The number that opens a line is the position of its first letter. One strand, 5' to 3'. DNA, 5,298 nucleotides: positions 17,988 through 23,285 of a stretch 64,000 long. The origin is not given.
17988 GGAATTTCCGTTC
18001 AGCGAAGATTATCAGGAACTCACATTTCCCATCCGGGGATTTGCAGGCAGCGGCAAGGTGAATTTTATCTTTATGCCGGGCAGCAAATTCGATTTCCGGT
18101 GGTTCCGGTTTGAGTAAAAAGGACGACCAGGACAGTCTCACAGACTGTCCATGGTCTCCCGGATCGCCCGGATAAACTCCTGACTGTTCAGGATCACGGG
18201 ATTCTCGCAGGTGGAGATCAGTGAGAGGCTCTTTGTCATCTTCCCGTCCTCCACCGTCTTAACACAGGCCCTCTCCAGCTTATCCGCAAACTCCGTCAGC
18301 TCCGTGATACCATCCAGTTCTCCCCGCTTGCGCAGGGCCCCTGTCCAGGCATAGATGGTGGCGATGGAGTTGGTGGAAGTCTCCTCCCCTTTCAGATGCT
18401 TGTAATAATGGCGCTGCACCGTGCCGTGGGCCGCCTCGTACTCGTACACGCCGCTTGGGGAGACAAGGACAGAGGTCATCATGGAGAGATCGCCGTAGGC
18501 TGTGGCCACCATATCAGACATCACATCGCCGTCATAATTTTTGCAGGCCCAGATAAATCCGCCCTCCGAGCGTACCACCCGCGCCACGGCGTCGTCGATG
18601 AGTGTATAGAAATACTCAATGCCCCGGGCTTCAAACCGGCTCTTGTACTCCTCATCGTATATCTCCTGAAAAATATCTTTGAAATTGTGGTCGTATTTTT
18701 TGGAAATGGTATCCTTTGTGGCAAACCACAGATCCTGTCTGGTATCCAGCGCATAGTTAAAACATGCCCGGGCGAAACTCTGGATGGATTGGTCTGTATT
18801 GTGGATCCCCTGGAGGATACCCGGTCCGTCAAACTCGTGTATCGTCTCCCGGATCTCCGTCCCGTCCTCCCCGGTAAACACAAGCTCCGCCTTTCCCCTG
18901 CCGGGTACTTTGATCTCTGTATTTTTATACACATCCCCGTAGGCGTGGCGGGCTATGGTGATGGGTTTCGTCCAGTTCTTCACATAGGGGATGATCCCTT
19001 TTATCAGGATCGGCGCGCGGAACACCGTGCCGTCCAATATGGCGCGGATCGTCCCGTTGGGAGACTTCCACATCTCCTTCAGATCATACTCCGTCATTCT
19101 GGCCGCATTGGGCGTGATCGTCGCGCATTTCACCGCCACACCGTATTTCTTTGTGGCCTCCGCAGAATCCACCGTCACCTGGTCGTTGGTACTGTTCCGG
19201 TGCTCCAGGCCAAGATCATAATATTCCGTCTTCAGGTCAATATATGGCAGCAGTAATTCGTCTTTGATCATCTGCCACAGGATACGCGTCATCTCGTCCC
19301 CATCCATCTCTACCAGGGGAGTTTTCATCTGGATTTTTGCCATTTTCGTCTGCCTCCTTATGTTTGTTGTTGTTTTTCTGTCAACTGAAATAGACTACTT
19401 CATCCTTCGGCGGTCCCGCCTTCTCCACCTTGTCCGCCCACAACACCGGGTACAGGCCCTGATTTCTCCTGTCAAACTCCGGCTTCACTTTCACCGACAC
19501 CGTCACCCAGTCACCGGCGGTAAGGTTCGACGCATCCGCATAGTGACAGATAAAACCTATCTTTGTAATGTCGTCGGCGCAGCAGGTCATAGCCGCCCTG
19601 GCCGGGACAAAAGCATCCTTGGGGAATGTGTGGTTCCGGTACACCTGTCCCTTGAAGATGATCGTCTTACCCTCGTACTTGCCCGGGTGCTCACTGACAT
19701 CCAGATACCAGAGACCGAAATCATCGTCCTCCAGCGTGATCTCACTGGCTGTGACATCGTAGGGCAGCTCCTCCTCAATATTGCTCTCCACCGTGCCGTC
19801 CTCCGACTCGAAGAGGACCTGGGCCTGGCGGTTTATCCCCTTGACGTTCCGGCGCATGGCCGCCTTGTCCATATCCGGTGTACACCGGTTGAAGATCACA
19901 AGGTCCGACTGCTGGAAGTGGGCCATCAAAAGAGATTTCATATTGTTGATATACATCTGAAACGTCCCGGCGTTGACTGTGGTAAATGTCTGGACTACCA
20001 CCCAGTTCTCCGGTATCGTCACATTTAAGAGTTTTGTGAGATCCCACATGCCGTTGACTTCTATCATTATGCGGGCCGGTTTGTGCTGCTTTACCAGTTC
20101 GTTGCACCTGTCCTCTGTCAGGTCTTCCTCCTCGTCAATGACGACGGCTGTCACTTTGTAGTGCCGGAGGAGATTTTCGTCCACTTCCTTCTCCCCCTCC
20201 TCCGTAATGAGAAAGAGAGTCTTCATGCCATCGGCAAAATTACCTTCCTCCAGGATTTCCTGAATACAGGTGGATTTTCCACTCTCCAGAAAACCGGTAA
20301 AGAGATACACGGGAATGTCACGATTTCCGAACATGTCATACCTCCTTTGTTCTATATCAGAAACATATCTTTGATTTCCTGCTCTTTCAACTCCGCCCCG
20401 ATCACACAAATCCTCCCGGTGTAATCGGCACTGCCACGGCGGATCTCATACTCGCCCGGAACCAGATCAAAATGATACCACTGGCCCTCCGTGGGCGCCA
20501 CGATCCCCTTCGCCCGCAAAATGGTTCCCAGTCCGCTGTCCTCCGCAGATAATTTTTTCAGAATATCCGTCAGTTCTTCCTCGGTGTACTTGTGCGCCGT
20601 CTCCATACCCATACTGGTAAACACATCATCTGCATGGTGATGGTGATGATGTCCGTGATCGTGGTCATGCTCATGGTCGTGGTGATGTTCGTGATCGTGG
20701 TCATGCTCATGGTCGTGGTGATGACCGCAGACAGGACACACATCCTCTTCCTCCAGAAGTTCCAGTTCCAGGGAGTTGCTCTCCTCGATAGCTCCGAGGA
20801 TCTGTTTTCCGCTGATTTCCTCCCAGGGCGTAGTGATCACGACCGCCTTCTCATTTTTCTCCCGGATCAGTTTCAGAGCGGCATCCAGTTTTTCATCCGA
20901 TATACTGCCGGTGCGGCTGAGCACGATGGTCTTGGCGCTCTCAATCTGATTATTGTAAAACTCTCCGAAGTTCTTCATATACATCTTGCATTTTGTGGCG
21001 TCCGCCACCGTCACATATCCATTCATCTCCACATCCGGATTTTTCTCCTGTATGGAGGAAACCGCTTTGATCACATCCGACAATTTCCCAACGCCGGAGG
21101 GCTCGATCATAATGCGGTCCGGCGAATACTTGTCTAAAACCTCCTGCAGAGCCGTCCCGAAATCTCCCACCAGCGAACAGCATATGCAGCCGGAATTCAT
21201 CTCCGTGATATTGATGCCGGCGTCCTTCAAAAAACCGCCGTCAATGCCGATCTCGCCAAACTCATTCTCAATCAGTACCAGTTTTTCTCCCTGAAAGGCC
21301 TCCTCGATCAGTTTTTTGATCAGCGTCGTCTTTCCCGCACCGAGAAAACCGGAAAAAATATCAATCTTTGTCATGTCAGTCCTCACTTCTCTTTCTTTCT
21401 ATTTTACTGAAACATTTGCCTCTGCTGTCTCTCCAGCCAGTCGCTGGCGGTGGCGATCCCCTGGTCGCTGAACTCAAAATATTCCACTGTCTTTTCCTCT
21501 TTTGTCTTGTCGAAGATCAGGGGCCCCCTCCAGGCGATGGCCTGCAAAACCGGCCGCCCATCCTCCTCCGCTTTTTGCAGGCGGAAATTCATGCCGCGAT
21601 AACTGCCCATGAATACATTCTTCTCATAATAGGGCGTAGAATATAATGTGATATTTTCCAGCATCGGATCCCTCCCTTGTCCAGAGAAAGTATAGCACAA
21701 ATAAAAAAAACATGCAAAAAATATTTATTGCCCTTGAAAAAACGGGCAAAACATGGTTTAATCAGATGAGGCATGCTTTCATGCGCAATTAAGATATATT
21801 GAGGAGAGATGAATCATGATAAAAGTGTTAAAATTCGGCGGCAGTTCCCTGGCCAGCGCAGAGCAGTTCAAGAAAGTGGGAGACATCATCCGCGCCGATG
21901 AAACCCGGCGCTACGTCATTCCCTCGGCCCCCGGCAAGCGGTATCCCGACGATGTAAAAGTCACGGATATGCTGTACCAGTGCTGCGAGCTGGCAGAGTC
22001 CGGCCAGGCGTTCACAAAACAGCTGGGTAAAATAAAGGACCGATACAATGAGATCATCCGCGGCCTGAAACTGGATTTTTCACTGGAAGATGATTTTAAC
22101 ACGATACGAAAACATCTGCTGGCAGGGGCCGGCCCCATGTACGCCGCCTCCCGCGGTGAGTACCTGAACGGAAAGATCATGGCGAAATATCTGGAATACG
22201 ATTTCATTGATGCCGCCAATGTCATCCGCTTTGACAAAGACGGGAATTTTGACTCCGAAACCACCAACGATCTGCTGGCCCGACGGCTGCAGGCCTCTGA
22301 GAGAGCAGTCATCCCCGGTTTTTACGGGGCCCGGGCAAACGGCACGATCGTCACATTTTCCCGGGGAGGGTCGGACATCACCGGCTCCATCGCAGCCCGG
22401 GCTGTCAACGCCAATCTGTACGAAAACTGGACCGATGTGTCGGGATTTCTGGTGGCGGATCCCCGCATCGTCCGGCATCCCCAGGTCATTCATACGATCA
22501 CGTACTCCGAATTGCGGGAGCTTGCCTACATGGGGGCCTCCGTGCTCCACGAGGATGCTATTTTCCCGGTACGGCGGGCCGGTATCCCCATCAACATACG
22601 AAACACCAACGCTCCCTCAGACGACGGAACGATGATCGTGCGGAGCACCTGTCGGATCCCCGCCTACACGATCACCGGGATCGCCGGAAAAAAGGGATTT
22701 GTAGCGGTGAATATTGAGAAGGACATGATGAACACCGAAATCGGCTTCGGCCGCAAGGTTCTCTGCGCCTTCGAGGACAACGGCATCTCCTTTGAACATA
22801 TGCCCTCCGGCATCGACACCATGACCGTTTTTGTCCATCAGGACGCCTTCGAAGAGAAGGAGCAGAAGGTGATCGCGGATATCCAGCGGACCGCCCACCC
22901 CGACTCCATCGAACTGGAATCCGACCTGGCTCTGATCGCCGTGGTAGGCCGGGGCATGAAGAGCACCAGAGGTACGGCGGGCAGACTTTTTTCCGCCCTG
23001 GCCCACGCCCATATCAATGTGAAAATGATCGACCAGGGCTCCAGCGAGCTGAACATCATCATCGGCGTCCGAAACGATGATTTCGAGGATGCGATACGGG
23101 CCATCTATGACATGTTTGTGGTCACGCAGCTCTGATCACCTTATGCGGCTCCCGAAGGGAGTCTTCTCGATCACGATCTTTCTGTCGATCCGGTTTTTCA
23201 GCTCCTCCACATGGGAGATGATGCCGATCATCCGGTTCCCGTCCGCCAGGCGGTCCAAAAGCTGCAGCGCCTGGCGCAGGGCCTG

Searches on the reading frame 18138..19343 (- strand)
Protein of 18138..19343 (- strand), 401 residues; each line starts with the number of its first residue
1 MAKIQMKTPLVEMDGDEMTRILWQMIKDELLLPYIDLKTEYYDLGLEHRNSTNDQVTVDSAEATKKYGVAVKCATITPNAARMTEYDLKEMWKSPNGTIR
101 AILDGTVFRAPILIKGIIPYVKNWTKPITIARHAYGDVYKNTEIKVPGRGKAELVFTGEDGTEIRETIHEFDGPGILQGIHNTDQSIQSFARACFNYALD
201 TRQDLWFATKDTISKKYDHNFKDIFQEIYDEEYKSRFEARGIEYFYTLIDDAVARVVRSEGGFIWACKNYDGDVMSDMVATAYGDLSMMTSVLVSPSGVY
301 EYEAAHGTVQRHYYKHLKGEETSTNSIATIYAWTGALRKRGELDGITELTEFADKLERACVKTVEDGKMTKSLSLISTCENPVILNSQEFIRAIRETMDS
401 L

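Call 7: search_protein_families(library=pfam, proteins=[window:18138-19343:-])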
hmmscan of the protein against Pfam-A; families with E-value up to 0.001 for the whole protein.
window:18138-19343:- (401 aa): 1 family
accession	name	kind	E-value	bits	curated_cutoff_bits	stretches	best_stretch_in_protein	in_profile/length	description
PF00180.25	Iso_dh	-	2.7e-51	175.3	27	1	10-377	6-336/348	Isocitrate/isopropylmalate dehydrogenase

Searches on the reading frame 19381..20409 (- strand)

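Call 7: search_protein_families(library=pfam, proteins=[window:19381-20409:-])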
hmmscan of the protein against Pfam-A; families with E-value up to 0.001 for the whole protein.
window:19381-20409:- (342 aa): 2 families
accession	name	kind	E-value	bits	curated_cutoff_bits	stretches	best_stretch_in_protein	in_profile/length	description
PF21537.2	DUF1980_C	-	2.5e-25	89.2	25.9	1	207-340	7-140/141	DUF1980 C-terminal domain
PF02492.25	cobW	-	1.6e-09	38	20.7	1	33-199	1-179/180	CobW/HypB/UreG, nucleotide-binding domain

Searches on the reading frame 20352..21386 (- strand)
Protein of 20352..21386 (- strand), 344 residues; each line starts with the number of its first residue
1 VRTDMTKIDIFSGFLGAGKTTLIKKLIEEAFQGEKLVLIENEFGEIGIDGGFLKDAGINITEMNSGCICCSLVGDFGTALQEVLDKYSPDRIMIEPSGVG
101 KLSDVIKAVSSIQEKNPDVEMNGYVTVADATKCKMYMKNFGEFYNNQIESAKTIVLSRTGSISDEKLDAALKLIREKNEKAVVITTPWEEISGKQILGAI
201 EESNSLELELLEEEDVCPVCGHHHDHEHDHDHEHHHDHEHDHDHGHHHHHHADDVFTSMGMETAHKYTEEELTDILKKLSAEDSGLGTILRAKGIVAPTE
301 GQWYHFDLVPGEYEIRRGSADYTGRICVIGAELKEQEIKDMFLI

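Call 7: search_protein_families(library=pfam, proteins=[window:20352-21386:-])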
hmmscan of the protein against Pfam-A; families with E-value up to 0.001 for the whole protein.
window:20352-21386:- (344 aa): 2 families
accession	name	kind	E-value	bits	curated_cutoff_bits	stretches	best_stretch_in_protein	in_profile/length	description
PF02492.25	cobW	-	5e-38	130.9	20.7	1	10-183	4-178/180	CobW/HypB/UreG, nucleotide-binding domain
PF07683.19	CobW_C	-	4.3e-07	30.1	22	1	257-342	2-90/94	Cobalamin synthesis protein cobW C-terminal domain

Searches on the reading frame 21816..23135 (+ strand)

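Call 7: search_protein_families(library=pfam, proteins=[window:21816-23135:+])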
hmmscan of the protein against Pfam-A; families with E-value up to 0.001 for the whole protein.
window:21816-23135:+ (439 aa): 4 families
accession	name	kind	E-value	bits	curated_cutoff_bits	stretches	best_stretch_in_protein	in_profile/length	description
PF00696.33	AA_kinase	-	5.8e-32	111.7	24.9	1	1-263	1-234/234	Amino acid kinase family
PF22468.2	ACT_9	-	4.3e-25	87.7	27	1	374-434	1-61/61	ACT domain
PF01842.31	ACT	-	4.2e-08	33.2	27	1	381-429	7-60/66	ACT domain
PF13840.12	ACT_7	-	1.4e-07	31.6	27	1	367-430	2-63/65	ACT domain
